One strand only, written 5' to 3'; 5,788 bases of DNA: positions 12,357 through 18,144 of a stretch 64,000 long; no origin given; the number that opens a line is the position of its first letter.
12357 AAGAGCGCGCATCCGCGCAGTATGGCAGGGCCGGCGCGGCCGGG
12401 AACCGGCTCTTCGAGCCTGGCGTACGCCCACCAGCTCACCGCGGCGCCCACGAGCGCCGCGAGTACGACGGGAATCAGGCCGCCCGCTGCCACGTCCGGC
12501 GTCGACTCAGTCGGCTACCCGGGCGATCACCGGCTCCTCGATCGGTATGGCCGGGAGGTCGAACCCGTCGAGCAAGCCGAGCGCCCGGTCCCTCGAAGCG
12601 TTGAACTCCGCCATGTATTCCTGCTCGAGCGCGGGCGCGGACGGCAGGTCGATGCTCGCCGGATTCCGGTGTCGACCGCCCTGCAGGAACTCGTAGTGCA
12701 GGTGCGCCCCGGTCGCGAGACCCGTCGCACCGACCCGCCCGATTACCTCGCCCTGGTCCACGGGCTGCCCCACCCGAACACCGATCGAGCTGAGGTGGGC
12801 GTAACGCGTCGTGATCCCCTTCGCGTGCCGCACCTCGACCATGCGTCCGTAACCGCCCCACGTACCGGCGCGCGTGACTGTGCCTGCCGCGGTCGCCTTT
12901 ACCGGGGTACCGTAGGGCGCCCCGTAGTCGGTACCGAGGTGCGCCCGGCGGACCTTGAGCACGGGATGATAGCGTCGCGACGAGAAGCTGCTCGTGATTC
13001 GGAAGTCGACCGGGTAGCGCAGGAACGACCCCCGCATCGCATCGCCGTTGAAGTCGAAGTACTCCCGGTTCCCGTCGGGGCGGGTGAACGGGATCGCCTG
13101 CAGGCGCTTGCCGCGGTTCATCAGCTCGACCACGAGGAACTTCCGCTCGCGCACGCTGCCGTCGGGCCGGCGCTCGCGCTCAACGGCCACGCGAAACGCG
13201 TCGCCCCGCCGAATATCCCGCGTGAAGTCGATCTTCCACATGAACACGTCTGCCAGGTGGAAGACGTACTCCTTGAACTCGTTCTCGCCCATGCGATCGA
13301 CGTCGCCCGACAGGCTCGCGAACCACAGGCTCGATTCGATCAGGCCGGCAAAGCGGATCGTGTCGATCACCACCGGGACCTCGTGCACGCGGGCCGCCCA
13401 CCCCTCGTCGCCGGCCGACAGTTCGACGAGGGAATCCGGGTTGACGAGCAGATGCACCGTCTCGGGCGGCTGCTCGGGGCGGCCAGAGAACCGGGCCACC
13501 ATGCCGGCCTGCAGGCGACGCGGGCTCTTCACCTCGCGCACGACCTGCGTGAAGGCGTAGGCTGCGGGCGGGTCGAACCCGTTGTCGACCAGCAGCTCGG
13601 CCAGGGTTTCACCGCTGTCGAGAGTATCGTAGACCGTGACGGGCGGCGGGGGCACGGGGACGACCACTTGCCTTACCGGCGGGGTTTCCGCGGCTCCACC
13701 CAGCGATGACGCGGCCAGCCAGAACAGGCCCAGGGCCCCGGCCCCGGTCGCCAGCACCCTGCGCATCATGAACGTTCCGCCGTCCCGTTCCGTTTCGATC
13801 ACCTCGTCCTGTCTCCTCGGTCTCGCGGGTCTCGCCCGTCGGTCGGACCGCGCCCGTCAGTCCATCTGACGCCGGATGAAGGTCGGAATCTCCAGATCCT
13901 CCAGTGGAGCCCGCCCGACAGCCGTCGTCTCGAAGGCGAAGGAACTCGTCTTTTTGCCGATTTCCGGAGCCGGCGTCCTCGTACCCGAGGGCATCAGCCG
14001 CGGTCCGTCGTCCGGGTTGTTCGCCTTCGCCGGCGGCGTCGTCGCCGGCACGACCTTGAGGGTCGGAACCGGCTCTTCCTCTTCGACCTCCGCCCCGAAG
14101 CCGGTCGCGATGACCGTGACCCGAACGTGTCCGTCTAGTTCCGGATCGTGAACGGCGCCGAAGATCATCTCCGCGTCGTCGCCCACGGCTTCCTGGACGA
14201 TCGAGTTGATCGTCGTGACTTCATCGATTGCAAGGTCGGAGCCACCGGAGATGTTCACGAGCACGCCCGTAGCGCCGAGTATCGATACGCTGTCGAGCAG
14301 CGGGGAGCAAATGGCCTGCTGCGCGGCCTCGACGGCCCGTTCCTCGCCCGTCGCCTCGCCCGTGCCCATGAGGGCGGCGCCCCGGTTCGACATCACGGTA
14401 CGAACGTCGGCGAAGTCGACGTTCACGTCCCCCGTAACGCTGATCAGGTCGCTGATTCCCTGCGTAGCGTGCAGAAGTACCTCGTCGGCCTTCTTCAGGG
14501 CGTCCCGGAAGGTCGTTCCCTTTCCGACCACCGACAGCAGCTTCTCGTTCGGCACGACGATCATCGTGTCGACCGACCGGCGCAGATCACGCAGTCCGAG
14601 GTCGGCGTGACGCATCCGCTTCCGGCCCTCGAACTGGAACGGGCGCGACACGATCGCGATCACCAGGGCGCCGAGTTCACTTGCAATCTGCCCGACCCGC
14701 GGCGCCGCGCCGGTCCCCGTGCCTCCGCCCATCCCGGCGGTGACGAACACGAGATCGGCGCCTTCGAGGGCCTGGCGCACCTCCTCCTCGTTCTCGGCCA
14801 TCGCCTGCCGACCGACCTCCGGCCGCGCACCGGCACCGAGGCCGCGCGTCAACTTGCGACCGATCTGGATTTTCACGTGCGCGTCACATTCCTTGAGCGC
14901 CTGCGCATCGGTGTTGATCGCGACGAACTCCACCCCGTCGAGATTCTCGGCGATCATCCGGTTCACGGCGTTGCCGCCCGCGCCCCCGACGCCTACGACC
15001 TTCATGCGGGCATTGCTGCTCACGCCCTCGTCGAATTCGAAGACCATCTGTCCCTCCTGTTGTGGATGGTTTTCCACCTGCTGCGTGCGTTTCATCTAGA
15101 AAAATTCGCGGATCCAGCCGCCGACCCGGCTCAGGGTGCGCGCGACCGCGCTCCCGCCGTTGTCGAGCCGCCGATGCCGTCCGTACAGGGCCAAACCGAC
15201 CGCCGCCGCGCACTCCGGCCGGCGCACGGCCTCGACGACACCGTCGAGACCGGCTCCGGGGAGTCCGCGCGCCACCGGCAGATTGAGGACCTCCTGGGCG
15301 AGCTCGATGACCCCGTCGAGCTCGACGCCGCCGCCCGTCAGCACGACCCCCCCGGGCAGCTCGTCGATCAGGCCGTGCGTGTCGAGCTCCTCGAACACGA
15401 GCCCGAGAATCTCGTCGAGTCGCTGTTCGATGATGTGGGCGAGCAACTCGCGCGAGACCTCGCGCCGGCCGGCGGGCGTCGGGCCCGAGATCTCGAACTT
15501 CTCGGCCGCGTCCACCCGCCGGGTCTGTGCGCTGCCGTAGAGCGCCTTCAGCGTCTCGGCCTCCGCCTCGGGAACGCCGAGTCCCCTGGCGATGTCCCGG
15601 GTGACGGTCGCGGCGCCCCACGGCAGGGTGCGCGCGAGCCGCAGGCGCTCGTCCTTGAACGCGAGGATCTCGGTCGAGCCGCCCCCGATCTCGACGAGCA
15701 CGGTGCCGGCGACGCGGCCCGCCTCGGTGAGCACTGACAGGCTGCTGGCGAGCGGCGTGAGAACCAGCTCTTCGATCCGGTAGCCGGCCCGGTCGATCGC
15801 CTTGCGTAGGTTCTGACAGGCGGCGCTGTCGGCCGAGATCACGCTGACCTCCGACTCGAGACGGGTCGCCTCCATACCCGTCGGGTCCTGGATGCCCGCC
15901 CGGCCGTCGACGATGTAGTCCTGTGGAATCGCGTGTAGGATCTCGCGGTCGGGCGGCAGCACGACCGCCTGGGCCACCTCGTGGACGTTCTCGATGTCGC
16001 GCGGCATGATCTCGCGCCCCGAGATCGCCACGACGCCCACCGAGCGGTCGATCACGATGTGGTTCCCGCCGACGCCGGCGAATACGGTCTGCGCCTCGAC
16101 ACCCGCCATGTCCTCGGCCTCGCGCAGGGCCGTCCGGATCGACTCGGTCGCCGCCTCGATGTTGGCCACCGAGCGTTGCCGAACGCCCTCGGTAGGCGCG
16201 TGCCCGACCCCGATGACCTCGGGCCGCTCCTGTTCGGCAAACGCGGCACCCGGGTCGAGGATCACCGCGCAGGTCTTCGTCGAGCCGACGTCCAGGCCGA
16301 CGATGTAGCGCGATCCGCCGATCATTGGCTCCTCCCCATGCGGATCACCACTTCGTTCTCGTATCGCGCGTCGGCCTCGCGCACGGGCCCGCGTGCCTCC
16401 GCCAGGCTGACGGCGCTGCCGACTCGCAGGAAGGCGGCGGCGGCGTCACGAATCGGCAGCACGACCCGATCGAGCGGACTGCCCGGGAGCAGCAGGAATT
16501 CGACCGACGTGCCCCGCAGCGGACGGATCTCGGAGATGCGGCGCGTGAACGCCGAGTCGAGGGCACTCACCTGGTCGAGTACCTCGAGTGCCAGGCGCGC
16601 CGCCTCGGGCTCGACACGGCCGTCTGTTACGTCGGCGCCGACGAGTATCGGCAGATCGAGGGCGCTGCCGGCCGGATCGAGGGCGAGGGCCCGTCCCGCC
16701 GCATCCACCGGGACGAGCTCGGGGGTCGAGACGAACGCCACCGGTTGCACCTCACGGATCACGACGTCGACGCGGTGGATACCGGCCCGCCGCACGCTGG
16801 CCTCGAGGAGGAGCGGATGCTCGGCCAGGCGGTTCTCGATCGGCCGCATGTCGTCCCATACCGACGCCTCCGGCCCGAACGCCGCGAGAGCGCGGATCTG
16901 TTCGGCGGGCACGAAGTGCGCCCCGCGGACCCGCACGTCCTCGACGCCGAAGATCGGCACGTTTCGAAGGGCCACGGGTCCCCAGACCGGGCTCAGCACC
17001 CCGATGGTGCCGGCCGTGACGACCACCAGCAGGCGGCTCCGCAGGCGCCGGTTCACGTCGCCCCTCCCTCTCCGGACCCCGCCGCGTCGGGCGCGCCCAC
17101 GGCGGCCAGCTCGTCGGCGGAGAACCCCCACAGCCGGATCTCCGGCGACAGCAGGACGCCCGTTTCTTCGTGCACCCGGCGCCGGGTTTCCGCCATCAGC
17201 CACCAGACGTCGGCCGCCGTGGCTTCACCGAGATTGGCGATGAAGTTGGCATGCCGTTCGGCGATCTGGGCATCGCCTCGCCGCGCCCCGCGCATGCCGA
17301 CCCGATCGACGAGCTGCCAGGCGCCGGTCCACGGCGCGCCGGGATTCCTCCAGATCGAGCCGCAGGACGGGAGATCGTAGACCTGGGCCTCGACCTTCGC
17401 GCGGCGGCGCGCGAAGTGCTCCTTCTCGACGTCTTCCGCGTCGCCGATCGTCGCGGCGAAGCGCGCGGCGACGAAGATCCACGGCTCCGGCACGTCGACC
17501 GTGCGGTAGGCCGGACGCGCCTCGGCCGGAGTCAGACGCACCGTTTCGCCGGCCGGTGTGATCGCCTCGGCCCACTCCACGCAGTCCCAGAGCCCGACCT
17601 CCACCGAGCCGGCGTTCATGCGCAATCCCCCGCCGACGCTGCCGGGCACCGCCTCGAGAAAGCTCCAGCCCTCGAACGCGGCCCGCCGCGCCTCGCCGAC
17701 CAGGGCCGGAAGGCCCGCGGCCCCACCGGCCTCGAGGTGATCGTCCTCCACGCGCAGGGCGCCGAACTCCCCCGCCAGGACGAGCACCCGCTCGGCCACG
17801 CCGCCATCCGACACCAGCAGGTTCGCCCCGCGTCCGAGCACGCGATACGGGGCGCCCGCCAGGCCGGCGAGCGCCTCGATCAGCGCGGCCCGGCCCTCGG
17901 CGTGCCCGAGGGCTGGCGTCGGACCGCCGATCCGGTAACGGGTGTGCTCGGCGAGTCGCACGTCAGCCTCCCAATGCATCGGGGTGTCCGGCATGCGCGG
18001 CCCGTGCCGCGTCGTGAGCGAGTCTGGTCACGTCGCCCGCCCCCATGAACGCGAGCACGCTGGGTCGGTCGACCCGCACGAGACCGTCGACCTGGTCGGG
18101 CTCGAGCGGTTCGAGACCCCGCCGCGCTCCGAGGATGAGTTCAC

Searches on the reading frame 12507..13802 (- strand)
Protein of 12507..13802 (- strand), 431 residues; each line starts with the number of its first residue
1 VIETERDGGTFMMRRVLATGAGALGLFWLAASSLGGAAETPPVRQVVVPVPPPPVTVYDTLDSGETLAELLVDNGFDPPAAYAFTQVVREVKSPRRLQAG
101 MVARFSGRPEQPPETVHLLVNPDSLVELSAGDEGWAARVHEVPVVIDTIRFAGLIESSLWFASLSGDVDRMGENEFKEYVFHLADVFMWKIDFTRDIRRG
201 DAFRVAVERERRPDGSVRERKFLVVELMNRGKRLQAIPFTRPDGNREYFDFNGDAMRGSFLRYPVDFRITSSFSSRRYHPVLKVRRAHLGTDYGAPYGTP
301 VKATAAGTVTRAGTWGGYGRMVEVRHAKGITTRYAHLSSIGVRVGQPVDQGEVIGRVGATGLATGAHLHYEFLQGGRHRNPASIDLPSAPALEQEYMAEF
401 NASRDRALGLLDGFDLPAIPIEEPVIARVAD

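Call 11: search_protein_families(library=ncbifam, proteins=[window:12507-13802:-], max_evalue=0.00001)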
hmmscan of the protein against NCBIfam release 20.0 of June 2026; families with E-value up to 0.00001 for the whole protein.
window:12507-13802:- (431 aa): 13 families
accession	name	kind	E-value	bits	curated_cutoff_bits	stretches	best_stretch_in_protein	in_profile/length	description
NF053824.1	PdgNdpepShyC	equivalog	2e-60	204.9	700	1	122-412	139-420/429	peptidoglycan DD-endopeptidase ShyC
NF053825.1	PdgNdpepShyA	equivalog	3e-48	164.6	700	1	141-410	158-418/425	peptidoglycan DD-endopeptidase ShyA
NF008652.0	PRK11649.1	equivalog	3.3e-37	128.2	341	1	186-401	215-426/439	murein DD-endopeptidase MepM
NF052530.1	Heli_ShapePgp3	exception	1.8e-23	83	300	1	255-381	135-260/270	peptidoglycan metallopeptidase Pgp3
NF050804.1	CellDivDipMCaul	equivalog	3.3e-20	72.4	900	1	288-372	528-613/634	cell division endopeptidase DipM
NF052336.1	PdgHdaseHSB100310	equivalog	1.4e-18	67.3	500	1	262-378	36-147/316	peptidoglycan hydrolase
NF053738.1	S2SprSpoIIQBc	equivalog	5.7e-15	55.6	250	1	301-383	137-221/232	stage II sporulation protein SpoIIQ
NF052529.1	PG_M23_Pgp6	exception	9.2e-15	54.2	600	1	288-377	335-424/452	peptidoglycan metallopeptidase Pgp6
NF041208.1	celldiv_DipM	equivalog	2.5e-14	53.4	740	1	259-382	296-414/419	cell division endopeptidase DipM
NF008644.1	PRK11637.1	equivalog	2.4e-10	40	270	1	292-382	290-380/385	murein hydrolase activator EnvC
NF040883.1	amid_act_ActS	equivalog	1.2e-09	37.8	375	1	290-371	138-219/242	amidase activator ActS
NF008123.1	PRK10871.1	equivalog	1e-08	35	311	1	288-381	265-358/365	murein hydrolase activator NlpD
NF047755.1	LIC_10271_M23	exception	4.5e-06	26.6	180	1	288-357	117-186/207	LIC_10271 family cell wall hydrolase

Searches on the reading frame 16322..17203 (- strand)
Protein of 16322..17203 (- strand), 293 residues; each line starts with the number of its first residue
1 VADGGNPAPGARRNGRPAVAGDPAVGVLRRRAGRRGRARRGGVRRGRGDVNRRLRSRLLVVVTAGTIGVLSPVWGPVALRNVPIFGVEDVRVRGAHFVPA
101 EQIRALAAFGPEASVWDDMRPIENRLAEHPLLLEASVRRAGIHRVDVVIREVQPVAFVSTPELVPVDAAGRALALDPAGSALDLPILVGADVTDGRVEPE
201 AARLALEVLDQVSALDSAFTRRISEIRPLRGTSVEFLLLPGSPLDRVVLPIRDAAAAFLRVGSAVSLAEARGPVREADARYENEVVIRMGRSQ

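Call 12: search_protein_families(library=ncbifam, proteins=[window:16322-17203:-], max_evalue=1e-30)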
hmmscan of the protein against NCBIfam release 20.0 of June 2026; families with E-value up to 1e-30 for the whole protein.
window:16322-17203:- (293 aa): 0 families

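Call 41: search_protein_families(library=pfam, proteins=[window:16322-17203:-], max_evalue=0.1)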
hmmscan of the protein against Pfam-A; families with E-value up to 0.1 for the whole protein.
window:16322-17203:- (293 aa): 1 family
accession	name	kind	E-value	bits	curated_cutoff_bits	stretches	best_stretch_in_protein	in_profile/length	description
PF08478.15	POTRA_1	-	9.7e-06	26.2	23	1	86-151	2-68/69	POTRA domain, FtsQ-type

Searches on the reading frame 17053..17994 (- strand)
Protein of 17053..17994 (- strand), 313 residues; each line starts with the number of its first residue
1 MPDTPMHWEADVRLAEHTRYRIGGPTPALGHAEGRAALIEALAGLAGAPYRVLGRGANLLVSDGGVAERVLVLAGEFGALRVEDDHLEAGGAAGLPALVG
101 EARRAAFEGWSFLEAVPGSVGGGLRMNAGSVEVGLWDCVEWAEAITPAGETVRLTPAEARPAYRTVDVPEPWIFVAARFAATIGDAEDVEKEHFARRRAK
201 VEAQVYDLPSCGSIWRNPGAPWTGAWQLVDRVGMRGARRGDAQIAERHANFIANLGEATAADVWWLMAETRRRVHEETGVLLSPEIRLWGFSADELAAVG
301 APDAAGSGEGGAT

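Call 12: search_protein_families(library=ncbifam, proteins=[window:17053-17994:-], max_evalue=1e-30)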
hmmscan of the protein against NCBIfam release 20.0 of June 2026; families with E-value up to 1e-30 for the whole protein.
window:17053-17994:- (313 aa): 4 families
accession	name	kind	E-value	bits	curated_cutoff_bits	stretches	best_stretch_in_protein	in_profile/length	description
NF010480.0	PRK13905.1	equivalog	5.1e-73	245.6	259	1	6-291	14-300/303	UDP-N-acetylmuramate dehydrogenase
NF011245.0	PRK14651.1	equivalog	3.5e-43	147.8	224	1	11-293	6-271/273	UDP-N-acetylmuramate dehydrogenase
TIGR00179.1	murB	equivalog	1.2e-40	139.7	144.5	1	14-288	1-288/290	UDP-N-acetylmuramate dehydrogenase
NF010479.0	PRK13904.1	equivalog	7.6e-34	117.4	273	1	50-287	35-256/258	UDP-N-acetylmuramate dehydrogenase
